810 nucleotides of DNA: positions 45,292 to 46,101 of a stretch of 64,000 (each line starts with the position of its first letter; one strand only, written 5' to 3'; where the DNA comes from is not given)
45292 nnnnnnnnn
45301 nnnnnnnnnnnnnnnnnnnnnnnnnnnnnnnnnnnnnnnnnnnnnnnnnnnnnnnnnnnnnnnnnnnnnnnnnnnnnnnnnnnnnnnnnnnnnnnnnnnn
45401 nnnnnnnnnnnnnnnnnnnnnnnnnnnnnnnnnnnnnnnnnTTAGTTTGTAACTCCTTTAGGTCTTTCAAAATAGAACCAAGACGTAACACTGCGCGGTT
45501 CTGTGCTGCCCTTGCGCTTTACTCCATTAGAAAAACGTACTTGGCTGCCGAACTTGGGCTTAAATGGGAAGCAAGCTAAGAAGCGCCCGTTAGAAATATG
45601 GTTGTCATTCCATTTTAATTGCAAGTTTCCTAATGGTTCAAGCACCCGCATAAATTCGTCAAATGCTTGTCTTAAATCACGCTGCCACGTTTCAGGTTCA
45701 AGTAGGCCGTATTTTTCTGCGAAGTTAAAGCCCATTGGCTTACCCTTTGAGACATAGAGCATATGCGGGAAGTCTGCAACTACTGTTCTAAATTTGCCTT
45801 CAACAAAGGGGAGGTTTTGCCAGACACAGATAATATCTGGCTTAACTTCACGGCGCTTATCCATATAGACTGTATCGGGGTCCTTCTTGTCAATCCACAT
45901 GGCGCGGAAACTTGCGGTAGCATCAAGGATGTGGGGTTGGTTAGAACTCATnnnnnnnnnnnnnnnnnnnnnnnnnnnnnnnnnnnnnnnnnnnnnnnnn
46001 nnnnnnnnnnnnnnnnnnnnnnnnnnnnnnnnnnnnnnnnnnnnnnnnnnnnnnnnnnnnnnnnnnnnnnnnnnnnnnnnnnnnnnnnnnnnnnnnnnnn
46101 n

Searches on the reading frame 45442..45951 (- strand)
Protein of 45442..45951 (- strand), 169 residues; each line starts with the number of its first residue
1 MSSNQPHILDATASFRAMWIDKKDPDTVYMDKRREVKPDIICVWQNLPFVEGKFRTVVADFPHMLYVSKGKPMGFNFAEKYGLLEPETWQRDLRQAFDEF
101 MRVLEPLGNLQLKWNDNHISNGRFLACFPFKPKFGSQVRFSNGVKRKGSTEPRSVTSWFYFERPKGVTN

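Call 73: search_protein_families(library=phrogs, proteins=[window:45442-45951:-], max_evalue=0.001)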
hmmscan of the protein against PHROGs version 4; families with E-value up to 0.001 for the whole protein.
window:45442-45951:- (169 aa): 4 families
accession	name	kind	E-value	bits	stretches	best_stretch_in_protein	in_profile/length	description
phrog_954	-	other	4.1e-34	118.8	1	4-139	50-192/229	DNA methyltransferase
phrog_6151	-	other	1.7e-17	64.4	1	47-138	1-88/117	DNA methyltransferase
phrog_11564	-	other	1.4e-10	41.9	1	6-75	5-85/117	DNA methyltransferase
phrog_7811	-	other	0.00054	20.7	0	8-35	6-33/41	methyltransferase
